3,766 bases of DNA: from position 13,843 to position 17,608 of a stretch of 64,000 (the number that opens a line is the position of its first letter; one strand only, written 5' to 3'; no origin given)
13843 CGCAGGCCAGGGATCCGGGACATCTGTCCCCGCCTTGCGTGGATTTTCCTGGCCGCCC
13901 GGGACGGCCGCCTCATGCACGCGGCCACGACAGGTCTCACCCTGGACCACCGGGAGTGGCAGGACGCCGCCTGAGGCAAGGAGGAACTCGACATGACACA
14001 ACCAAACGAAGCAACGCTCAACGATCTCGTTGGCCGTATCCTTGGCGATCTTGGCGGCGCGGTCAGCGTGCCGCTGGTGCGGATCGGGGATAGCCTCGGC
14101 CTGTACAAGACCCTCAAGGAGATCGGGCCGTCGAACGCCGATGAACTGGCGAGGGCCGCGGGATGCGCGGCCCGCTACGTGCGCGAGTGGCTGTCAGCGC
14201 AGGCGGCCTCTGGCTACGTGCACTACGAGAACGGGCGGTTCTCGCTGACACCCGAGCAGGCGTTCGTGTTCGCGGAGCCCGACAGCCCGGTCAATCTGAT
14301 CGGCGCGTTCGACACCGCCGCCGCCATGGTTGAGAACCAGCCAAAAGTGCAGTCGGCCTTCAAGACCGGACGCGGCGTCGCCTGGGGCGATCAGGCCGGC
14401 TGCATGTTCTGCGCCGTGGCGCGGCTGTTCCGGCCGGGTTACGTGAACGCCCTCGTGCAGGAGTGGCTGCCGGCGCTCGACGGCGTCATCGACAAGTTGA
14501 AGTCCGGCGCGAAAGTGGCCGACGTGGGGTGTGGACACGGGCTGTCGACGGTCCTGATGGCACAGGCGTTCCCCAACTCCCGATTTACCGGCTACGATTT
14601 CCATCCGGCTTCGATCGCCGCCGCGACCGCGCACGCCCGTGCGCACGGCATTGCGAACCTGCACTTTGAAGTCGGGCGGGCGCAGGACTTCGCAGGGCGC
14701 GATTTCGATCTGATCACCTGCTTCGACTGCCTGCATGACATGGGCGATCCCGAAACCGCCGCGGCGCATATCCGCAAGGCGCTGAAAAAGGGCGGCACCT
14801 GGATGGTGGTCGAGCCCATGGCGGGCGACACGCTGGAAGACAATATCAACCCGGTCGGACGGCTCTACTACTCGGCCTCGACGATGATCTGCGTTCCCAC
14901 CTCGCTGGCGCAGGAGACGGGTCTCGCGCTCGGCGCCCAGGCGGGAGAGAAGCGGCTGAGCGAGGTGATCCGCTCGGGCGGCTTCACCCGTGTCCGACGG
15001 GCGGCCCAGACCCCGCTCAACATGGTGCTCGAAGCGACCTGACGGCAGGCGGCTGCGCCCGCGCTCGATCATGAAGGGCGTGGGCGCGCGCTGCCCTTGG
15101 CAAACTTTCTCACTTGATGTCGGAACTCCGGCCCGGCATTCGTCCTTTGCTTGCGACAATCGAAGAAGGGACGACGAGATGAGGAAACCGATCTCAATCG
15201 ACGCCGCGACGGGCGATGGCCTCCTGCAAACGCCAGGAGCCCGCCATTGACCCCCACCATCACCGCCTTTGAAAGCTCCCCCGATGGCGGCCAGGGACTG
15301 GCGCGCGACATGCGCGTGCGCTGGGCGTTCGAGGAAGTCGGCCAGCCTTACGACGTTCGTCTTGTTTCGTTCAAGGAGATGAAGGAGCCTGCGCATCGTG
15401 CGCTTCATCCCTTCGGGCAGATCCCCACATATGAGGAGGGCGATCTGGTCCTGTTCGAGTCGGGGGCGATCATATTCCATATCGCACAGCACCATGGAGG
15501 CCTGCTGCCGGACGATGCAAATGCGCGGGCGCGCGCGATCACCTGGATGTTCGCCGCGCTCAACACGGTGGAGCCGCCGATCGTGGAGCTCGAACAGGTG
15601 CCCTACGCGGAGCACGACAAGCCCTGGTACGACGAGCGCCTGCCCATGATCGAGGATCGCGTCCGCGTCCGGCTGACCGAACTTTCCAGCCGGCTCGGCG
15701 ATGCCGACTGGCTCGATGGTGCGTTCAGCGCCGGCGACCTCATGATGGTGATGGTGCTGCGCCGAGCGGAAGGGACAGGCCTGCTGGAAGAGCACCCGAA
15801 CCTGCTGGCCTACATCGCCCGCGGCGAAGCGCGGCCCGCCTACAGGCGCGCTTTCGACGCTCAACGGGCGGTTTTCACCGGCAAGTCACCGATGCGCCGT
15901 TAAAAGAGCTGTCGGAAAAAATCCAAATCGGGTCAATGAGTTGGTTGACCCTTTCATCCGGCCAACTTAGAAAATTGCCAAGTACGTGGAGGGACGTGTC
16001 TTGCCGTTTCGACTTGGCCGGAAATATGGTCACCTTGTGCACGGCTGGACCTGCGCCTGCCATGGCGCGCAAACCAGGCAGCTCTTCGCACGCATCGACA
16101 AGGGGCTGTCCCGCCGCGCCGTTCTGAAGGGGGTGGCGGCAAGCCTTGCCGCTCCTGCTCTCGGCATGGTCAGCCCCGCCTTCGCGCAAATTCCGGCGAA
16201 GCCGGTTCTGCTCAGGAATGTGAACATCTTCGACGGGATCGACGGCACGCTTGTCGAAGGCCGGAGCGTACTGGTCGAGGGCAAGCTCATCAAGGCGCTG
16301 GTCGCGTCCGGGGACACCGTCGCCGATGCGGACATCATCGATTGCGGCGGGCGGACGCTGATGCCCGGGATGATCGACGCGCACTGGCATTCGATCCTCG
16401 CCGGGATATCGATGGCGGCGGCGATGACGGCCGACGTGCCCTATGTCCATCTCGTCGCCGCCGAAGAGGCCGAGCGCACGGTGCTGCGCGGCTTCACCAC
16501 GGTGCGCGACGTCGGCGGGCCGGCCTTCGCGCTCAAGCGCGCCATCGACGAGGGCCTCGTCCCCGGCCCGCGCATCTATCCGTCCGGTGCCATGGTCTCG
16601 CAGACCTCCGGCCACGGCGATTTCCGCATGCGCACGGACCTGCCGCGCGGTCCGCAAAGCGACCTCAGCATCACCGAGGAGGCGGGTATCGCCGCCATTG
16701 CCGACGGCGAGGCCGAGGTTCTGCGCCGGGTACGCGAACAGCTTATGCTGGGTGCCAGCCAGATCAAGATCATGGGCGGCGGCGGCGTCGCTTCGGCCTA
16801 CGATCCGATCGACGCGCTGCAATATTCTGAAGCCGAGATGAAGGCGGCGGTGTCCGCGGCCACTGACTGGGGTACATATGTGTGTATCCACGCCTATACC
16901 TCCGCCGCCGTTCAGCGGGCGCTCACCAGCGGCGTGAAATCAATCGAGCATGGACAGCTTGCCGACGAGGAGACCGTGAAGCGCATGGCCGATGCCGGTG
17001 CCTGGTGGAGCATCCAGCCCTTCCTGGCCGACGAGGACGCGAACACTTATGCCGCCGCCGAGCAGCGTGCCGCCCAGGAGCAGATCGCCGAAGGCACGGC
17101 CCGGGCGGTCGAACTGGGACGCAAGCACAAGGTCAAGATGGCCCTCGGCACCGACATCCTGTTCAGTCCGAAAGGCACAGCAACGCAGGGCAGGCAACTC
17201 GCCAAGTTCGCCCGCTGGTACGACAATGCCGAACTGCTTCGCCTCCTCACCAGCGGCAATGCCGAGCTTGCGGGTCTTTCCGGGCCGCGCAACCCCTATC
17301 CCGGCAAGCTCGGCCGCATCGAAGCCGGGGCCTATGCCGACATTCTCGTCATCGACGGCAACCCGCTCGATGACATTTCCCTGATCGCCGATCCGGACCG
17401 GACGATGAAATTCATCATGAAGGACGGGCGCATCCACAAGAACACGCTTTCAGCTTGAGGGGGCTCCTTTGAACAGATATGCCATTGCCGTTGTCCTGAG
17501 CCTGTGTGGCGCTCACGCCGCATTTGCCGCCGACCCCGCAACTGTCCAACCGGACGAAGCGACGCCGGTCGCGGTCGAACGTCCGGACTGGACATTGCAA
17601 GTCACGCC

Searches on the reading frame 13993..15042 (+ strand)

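Call 36: search_protein_families(library=ncbifam, proteins=[window:13993-15042:+], max_evalue=0.00001)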
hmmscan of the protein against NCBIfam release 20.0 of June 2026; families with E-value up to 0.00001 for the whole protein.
window:13993-15042:+ (349 aa): 18 families
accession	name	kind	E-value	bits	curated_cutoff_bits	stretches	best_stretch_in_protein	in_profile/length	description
NF041536.1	ArsM_DUF2284_UU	exception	1.5e-11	43.4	575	1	167-286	72-194/459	arsenite methyltransferase/DUF2284 domain selenoprotein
NF047649.1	MTase_UXPK_star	exception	2e-11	43.5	460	1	167-275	73-184/283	methyltransferase/UXPK-star double selenoprotein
TIGR01983.1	UbiG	equivalog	2.3e-11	43.4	102.95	1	170-271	48-150/228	bifunctional 2-polyprenyl-6-hydroxyphenol methylase/3-demethylubiquinol 3-O-methyltransferase UbiG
NF045667.1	MTase_DVU1556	equivalog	2e-10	40.5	155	1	168-272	19-119/213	DVU_1556 family methyltransferase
TIGR02072.1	BioC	equivalog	4.2e-10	39.9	184.95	1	172-272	35-132/244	malonyl-ACP O-methyltransferase BioC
NF043040.1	corrin_prot_MT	hypoth_equivalog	2.2e-09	37.1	180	1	165-279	34-154/216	corrinoid protein-associated methyltransferase CpaM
NF041537.1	ArsM_AhpD_UU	exception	4.8e-09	35.4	510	1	168-331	73-233/345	arsenite methyltransferase/AhpD domain selenoprotein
TIGR00091.1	TIGR00091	equivalog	1.2e-08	34.6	112.65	1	175-232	20-77/194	tRNA (guanosine(46)-N7)-methyltransferase TrmB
TIGR01934.1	MenG_MenH_UbiE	subfamily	3.7e-08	32.9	158.35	1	170-292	38-159/223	ubiquinone/menaquinone biosynthesis methyltransferase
NF002463.0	PRK01683.1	equivalog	1.9e-07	30.9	297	1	170-273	30-129/258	trans-aconitate 2-methyltransferase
NF045825.1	FAmtase_mtf2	equivalog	2.2e-07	30.4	400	1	171-269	58-155/248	fatty-acid O-methyltransferase Mtf2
TIGR02021.1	BchM-ChlM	equivalog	2.8e-07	30.2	158.9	1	167-248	50-129/218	magnesium protoporphyrin IX methyltransferase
NF008823.0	PRK11873.1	subfamily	5.9e-07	29.2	263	1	167-292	73-201/272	arsenite methyltransferase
TIGR04543.1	ketoArg_3Met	equivalog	6.4e-07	28.7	425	1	36-240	28-219/336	2-ketoarginine methyltransferase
NF001244.0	PRK00216.1-5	equivalog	8.8e-07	28.4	216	1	170-292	47-171/236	bifunctional demethylmenaquinone methyltransferase/2-methoxy-6-polyprenyl-1,4-benzoquinol methylase UbiE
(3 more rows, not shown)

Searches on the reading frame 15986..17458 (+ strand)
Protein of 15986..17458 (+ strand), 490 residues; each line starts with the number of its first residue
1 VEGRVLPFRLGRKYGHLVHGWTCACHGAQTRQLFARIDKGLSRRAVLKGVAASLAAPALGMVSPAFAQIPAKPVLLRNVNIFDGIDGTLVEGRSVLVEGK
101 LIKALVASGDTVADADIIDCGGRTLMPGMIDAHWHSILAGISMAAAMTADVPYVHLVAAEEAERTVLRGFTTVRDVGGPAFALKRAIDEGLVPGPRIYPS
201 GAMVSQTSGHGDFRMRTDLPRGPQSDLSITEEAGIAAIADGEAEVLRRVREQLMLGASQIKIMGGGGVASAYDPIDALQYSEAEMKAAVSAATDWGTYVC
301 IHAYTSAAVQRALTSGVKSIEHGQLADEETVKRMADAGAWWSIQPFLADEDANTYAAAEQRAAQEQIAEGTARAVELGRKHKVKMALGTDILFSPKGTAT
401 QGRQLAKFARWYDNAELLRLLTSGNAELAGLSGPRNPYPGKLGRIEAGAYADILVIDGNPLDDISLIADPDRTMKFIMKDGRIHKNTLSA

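Call 36: search_protein_families(library=ncbifam, proteins=[window:15986-17458:+], max_evalue=0.00001)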
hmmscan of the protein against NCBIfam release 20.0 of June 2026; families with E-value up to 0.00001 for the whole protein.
window:15986-17458:+ (490 aa): 8 families
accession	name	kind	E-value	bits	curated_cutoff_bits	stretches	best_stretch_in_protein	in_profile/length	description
NF051886.1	XaaProDiPepCaul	equivalog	4.7e-67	226.7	500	1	80-485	6-398/398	Xaa-Pro dipeptidase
NF006056.0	PRK08204.1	subfamily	5.9e-11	41.8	391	1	91-142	23-73/449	hypothetical protein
TIGR01224.1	hutI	equivalog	3.9e-09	35.8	298.15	0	93-140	4-53/377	imidazolonepropionase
TIGR03121.1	one_C_dehyd_A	equivalog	1.2e-06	27.1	392.75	0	75-154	3-80/556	formylmethanofuran dehydrogenase subunit A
TIGR03314.1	Se_ssnA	subfamily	2.6e-06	26.6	455.5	0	75-136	2-67/441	putative selenium metabolism protein SsnA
NF005540.0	PRK07203.1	equivalog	2.7e-06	26.3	444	0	75-136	3-68/444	putative aminohydrolase SsnA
NF006560.0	PRK09061.1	subfamily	3.3e-06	25.7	340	0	75-137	29-88/517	amidohydrolase family protein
NF007457.0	PRK10027.1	equivalog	5.2e-06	24.9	768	1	74-136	32-93/588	adenine deaminase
